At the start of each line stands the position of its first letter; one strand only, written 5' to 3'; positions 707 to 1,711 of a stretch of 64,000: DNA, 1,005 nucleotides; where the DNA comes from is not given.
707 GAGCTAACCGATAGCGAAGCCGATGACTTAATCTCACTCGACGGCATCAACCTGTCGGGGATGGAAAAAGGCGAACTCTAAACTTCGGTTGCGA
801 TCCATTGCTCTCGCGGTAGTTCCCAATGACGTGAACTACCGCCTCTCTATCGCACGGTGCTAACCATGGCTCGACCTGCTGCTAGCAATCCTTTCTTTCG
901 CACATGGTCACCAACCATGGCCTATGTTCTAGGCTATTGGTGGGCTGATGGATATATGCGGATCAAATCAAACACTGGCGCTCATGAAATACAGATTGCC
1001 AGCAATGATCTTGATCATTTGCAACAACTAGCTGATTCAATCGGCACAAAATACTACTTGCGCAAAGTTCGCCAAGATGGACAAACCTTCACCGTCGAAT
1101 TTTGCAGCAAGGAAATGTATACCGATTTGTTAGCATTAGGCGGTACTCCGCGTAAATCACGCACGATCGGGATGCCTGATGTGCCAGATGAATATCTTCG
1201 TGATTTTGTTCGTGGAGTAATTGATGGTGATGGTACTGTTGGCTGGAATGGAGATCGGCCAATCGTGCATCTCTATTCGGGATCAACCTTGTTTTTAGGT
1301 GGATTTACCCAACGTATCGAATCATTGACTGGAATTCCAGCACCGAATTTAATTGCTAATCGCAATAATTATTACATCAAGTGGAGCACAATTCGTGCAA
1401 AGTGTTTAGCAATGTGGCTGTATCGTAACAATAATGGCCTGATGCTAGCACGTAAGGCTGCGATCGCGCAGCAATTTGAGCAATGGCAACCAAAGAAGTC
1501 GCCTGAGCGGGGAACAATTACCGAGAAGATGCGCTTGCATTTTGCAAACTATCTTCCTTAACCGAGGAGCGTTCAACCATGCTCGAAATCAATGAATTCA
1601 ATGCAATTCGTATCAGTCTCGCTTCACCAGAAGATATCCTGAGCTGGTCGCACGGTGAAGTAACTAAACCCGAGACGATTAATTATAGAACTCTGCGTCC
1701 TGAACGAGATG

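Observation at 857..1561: Free-standing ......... homing endonuclease in the rpoB-rpoC spacer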

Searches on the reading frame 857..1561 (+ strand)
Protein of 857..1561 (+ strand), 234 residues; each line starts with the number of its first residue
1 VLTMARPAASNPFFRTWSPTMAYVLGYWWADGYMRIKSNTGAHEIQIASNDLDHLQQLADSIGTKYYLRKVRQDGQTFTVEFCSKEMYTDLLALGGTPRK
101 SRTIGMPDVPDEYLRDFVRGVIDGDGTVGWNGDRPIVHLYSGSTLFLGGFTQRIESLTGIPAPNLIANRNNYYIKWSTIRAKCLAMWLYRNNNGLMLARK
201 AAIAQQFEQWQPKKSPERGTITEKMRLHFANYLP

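Call 4: search_protein_families(library=pfam, proteins=[window:857-1561:+], max_evalue=0.1)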
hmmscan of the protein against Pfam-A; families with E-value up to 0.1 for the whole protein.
window:857-1561:+ (234 aa): 2 families
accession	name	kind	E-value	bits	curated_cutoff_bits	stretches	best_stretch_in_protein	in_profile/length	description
PF14528.11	LAGLIDADG_3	-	2e-10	41.2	22.5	2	21-77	4-61/82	LAGLIDADG-like domain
PF12687.12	DUF3801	-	0.03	14.8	24.1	1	36-82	30-77/131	Protein of unknown function (DUF3801)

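Call 5: search_protein_families(library=ncbifam, proteins=[window:857-1561:+], max_evalue=1)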
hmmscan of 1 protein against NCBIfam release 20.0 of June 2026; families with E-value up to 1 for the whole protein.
window:857-1561:+ (234 aa): 0 families

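Call 6: search_solved_structures(query=window:857-1561:+, max_evalue=1, show_alignments=2)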
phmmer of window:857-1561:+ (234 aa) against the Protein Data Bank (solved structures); distinct sequences matched with E-value up to 1: 0.

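Call 7: find_homologous_proteins(query=window:857-1561:+, max_evalue=0.001)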
Query window:857-1561:+ (234 aa): 334 proteins with E <= 0.001 among 651 candidates; the best 120 are listed.
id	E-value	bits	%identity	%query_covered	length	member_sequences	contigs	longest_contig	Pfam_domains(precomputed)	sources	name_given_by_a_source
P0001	1.2e-148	511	94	99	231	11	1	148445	PF14528.12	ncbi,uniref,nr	ncbi:hypothetical protein [Herpetosiphon llansteffanensis]|uniref:hypothetical protein n=1 Tax=Herpe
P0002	1.8e-112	393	73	99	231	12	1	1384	PF14528.12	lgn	-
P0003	9.6e-101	354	65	99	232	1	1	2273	PF14528.12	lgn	-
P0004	2.6e-100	353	67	99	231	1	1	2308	PF14528.12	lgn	-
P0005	4.9e-100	352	65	99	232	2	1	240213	PF14528.12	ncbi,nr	ncbi:hypothetical protein F8S13_16145 [Chloroflexia bacterium SDU3-3]|nr:hypothetical protein F8S13_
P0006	4.9e-100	352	65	99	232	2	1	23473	PF14528.12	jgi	jgi:hypothetical protein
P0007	6.3e-100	352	66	99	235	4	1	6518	PF14528.12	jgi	-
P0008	1.9e-99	350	65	99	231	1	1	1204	PF14528.12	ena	-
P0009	3.4e-99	349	66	95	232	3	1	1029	PF14528.12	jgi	jgi:hypothetical protein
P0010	3.7e-99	349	66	99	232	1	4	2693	PF14528.12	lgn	-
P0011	5.8e-99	349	66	99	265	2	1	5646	PF14528.12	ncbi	-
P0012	6.0e-99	348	66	99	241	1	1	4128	PF14528.12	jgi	jgi:hypothetical protein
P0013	6.9e-99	348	68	98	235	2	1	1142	PF14528.12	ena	-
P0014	1.3e-98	347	63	99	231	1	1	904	PF14528.12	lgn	-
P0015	1.0e-97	344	65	99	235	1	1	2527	PF14528.12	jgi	jgi:hypothetical protein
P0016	1.2e-97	344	64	99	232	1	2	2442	PF14528.12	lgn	-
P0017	2.3e-97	343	66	99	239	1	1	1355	PF14528.12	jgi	jgi:hypothetical protein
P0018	3.5e-97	343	66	99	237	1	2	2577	PF14528.12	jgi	jgi:hypothetical protein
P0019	4.9e-97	342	63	99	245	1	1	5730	PF14528.12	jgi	jgi:hypothetical protein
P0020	6.1e-97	342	64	99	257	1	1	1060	PF14528.12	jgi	jgi:hypothetical protein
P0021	1.3e-96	341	64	99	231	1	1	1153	PF14528.12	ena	-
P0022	4.6e-96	339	63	99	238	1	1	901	PF14528.12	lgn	-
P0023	6.6e-96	339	64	99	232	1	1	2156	PF14528.12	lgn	-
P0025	8.4e-96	338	65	98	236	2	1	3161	PF14528.12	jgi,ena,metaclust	metaclust:\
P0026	1.2e-95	338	64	99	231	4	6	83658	PF14528.12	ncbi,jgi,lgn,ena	-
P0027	2.0e-95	337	65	99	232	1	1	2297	PF14528.12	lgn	-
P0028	2.4e-95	337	64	100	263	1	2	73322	PF14528.12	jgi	jgi:hypothetical protein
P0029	2.7e-95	337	64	99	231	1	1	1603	PF14528.12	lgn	-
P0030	2.7e-95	337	63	100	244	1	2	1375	PF14528.12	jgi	jgi:hypothetical protein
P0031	3.7e-95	336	65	99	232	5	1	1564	PF14528.12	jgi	jgi:hypothetical protein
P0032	5.6e-95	335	64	98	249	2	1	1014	PF14528.12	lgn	-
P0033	7.3e-95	335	64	98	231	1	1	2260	PF14528.12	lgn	-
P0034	8.6e-95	335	62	99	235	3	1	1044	PF14528.12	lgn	-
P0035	1.2e-94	334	64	99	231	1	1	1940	PF14528.12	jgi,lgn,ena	-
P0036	1.4e-94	334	67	91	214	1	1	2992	PF14528.12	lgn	-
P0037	1.5e-94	334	64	99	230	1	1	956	PF14528.12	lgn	-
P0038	3.9e-94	333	65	99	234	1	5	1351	PF14528.12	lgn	-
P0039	6.7e-94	332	63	95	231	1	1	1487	PF14528.12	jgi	jgi:hypothetical protein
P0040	7.3e-94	332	64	98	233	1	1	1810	PF14528.12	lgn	-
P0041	8.1e-94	332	65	99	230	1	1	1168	PF14528.12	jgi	jgi:hypothetical protein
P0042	9.3e-94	332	61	99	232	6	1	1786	PF14528.12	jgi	-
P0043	1.3e-93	331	62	98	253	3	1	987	PF14528.12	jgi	-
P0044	1.7e-93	331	62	98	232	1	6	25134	PF14528.12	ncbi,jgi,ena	-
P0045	1.8e-93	331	63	98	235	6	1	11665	PF14528.12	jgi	-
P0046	2.5e-93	330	62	99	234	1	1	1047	PF14528.12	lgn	-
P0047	3.6e-93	330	63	99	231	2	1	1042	PF14528.12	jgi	jgi:hypothetical protein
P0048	3.9e-93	329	64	99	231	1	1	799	PF14528.12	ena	-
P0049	4.5e-93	329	64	99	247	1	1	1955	PF14528.12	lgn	-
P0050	5.0e-93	329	61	99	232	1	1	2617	PF14528.12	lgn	-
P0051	6.1e-93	329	61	99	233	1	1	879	PF14528.12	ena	-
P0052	6.7e-93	329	61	100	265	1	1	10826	PF14528.12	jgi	jgi:hypothetical protein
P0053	8.1e-93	328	63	99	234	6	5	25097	PF14528.12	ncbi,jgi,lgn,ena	ncbi:MAG: hypothetical protein WCK70_10760 [Chloroflexales bacterium]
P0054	1.0e-92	328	61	99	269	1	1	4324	PF14528.12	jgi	jgi:hypothetical protein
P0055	1.1e-92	328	63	99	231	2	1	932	PF14528.12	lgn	-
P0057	2.2e-92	327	67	89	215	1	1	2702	PF14528.12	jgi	jgi:hypothetical protein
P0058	2.3e-92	327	63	98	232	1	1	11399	PF14528.12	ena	-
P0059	2.4e-92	327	61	98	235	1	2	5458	PF14528.12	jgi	-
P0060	3.6e-92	326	62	98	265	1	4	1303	PF14528.12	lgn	-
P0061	3.9e-92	326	64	99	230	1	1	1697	PF14528.12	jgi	jgi:hypothetical protein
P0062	5.6e-92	326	62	99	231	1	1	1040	PF14528.12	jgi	jgi:hypothetical protein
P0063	6.5e-92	325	63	95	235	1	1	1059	PF14528.12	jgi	-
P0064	1.2e-91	325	64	99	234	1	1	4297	PF14528.12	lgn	-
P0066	1.3e-91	324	63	98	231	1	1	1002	PF14528.12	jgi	-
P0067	1.7e-91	324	61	98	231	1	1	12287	PF14528.12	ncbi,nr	ncbi:MAG: hypothetical protein H7Z42_10750 [Roseiflexaceae bacterium]|nr:hypothetical protein [Rosei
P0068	1.7e-91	324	63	98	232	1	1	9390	PF14528.12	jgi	jgi:LAGLIDADG-like domain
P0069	2.0e-91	324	65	93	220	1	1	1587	PF14528.12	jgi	jgi:hypothetical protein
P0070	2.5e-91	324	61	99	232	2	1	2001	PF14528.12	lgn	-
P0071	2.7e-91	323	62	99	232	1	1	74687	PF14528.12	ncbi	-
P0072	2.9e-91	323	63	99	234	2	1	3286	PF14528.12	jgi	jgi:hypothetical protein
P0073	3.1e-91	323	62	98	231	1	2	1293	PF14528.12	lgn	-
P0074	4.2e-91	323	61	99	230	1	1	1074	PF14528.12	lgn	-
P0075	5.8e-91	322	62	99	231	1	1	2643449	PF14528.12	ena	-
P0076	6.1e-91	322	61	98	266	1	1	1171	PF14528.12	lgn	-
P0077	6.4e-91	322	61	99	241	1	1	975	PF14528.12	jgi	jgi:hypothetical protein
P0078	6.8e-91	322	61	99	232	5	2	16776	PF14528.12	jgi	jgi:hypothetical protein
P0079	7.0e-91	322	61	98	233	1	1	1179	PF14528.12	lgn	-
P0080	7.0e-91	322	61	99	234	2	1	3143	PF14528.12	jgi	jgi:hypothetical protein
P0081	7.2e-91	322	62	99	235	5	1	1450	PF14528.12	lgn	-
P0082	1.7e-90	321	65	91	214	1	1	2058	PF14528.12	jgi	jgi:hypothetical protein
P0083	2.1e-90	321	66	91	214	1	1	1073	PF14528.12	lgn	-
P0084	2.2e-90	320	62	98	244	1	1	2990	PF14528.12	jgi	jgi:hypothetical protein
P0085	2.3e-90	320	62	99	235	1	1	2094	PF14528.12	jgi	jgi:hypothetical protein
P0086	2.6e-90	320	61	99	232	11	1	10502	PF14528.12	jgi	jgi:hypothetical protein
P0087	2.6e-90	320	69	90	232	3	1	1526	PF14528.12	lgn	-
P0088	3.2e-90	320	61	99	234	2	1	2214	PF14528.12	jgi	jgi:hypothetical protein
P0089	3.3e-90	320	61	99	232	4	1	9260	PF14528.12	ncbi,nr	ncbi:MAG: hypothetical protein H0T53_05555 [Herpetosiphonaceae bacterium]|nr:hypothetical protein [H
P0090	3.7e-90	320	63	98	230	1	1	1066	PF14528.12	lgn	-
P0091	4.0e-90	320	61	99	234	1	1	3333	PF14528.12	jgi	jgi:hypothetical protein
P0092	5.9e-90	319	62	99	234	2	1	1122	PF14528.12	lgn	-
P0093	6.1e-90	319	62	99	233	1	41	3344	PF14528.12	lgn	-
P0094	6.4e-90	319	62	98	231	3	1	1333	PF14528.12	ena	-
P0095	6.6e-90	319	60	99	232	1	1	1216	PF14528.12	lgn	-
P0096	7.8e-90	319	60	99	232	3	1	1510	PF14528.12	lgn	-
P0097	8.4e-90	319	66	91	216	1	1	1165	PF14528.12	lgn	-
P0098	8.9e-90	318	64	99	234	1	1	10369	PF14528.12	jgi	jgi:hypothetical protein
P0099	1.4e-89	318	61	99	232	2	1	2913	PF14528.12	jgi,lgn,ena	-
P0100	1.7e-89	318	62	99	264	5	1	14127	PF14528.12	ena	-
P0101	1.7e-89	318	62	99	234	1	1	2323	PF14528.12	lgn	-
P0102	1.9e-89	317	60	99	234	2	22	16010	PF14528.12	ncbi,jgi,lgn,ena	-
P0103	2.1e-89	317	60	99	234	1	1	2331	PF14528.12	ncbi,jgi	jgi:hypothetical protein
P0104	2.3e-89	317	60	99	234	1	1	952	PF14528.12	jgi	-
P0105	2.3e-89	317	66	91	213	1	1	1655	PF14528.12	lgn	-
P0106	2.5e-89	317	61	99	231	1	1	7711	PF14528.12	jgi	jgi:hypothetical protein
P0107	2.8e-89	317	61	99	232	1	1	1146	PF14528.12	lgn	-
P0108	3.9e-89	316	61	99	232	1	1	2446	PF14528.12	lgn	-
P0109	5.0e-89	316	63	98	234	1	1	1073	PF14528.12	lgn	-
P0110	5.9e-89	316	60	98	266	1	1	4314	PF14528.12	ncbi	-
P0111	6.8e-89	316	60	99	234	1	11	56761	PF14528.12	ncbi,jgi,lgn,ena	-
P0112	7.1e-89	316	61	99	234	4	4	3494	PF14528.12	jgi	jgi:hypothetical protein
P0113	8.2e-89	315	61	99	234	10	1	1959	PF14528.12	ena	-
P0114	1.0e-88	315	61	99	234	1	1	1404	PF14528.12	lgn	-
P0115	1.3e-88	315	60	99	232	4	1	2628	PF14528.12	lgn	-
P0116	1.3e-88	315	61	99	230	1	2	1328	PF14528.12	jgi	jgi:hypothetical protein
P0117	1.4e-88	315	61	98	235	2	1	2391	PF14528.12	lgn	-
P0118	1.6e-88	314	61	99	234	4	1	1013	PF14528.12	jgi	jgi:hypothetical protein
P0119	2.2e-88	314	60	100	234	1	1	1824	PF14528.12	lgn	-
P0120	2.2e-88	314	64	91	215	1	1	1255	PF14528.12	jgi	jgi:hypothetical protein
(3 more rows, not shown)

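Call 8: find_related_loci(query=window:857-1561:+, collection=genome_contigs, flank=6000)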
Query window:857-1561:+ (234 aa) in genome_contigs; peptide patterns used: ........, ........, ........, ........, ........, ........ (x = any residue, [..] = any of these).
107 stretches matched a pattern; 21 encode a relative of the query (tblastn E <= 1e-3); 21 distinct loci.
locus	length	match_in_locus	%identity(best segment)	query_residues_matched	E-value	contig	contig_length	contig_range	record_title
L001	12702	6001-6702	94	1-234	6e-154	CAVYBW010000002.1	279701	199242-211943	MAG: uncultured Chloroflexia bacterium isolate MFD03066.bin.1.57 genome assembly, contig: contig_27353, whole genome sho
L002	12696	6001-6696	94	3-234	5e-153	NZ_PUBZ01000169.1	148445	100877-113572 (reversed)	Herpetosiphon llansteffanensis strain CA052B NODE_9_length_148445_cov_35_2239_ID_4158, whole genome shotgun sequence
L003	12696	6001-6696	72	3-234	5e-116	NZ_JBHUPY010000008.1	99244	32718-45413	Herpetosiphon sp. NSE202 contig8, whole genome shotgun sequence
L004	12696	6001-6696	72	3-234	6e-116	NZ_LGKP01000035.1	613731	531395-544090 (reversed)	Herpetosiphon geysericola strain DSM 7119 contig_2, whole genome shotgun sequence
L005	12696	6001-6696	72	3-234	6e-116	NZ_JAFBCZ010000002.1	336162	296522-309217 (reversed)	Herpetosiphon giganteus strain DSM 589 Ga0454001_02, whole genome shotgun sequence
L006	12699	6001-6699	71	1-234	7e-115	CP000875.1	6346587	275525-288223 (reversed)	Herpetosiphon aurantiacus DSM 785, complete genome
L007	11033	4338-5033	63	3-234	3e-98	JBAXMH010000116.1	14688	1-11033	MAG: Chloroflexales bacterium isolate ELA448 MAG448_116, whole genome shotgun sequence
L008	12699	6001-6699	62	4-234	7e-99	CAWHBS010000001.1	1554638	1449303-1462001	MAG: uncultured bacterium isolate MFD02840.bin.2.207 genome assembly, contig: contig_10168, whole genome shotgun sequenc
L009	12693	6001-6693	63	3-234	2e-97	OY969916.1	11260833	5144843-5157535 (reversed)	MAG: uncultured Chloroflexia bacterium isolate MFD01916.bin.3.39 genome assembly, chromosome: 1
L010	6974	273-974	60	1-234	2e-96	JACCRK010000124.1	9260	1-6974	MAG: Herpetosiphonaceae bacterium isolate MGR_bin20 SD2897-2912_k127_7083957, whole genome shotgun sequence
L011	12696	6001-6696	62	3-234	8e-96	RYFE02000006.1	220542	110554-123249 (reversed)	Chloroflexales bacterium ZM16-3 Scaffold_#6, whole genome shotgun sequence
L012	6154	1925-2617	60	4-234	3e-95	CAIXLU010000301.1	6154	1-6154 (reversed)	MAG: uncultured Oscillochloris sp. isolate KT5_bin-278 genome assembly, contig: bin-278:301/716, whole genome shotgun se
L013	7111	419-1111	60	4-234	3e-95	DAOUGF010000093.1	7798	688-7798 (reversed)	MAG TPA_asm: Chloroflexaceae bacterium isolate R30_113 k103_379979, whole genome shotgun sequence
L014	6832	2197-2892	60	3-234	4e-94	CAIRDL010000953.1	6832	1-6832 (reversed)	MAG: uncultured Oscillochloris sp. isolate Ja1-D5_bin-794 genome assembly, contig: bin-794:0953/1196, whole genome shotg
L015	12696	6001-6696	61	3-234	2e-93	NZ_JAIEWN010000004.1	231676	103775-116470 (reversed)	Oscillochloris sp. ZM17-4 Scaffold_4, whole genome shotgun sequence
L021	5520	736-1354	64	3-234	3e-74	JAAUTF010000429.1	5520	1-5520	MAG: Candidatus Gracilibacteria bacterium isolate SM1_231_1 NODE_6958_length_5520_cov_2.754682, whole genome shotgun seq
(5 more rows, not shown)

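Call 20: predict_structure(alignment_id=A1)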
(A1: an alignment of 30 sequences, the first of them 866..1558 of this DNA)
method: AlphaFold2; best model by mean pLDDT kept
length: 231 residues; sequences in the alignment: 30
mean_pLDDT: 92.3   pTM: 0.90
mean pLDDT of the five models: 92.3, 91.3, 91.0, 90.4, 87.0
residues with pLDDT >= 90: 196; 70-90: 27; 50-70: 4; < 50: 4
segments of 3 or more residues with pLDDT < 50: 1-4
pLDDT, mean of each block of 10 residues (from residue 1): 58 96 94 93 94 94 93 93 94 86 96 98 95 95 96 96 93 97 92 95 94 89 94 85
secondary structure, 60 per line:
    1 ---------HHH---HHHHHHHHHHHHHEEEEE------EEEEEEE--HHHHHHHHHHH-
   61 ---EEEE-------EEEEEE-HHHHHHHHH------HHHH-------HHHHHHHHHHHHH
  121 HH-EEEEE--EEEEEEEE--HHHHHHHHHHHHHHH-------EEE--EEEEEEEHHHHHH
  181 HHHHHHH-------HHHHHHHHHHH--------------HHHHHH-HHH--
elements in order: H16-28 E29-33 E40-46 H49-59 E64-67 E75-80 H82-90 H97-100 H108-122 E124-128 E131-138 H141-155 E163-165 E168-174 H175-187 H195-205 H220-225

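Call 22: search_protein_representatives(alignment_id=A1)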
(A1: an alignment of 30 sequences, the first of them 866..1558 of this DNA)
Query: 30 sequences, 232 profile positions. Proteins with E-value up to 0.001 (for the whole library): 24633; up to 1e-10: 10915; up to 1e-30: 95. The best 150 are listed.
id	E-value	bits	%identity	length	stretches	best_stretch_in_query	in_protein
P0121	2.2e-117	406.9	-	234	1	1-231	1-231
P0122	4.1e-85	301.3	-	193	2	1-167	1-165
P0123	9.9e-78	277.1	-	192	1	31-212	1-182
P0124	2.9e-69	249.4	-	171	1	65-231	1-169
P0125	1.7e-61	224.0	-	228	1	1-231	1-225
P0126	3.0e-61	223.2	-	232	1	7-231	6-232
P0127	1.1e-57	211.6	-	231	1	1-121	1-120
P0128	2.0e-56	207.4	-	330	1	4-230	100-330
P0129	2.3e-56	207.2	-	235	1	8-231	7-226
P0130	7.5e-55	202.2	-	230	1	8-231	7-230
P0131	8.5e-55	202.1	-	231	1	1-231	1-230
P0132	2.7e-53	197.1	-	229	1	1-229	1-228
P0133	5.9e-50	186.2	-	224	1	18-230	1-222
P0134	1.1e-48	182.0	-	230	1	13-231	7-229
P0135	9.2e-48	179.0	-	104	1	1-99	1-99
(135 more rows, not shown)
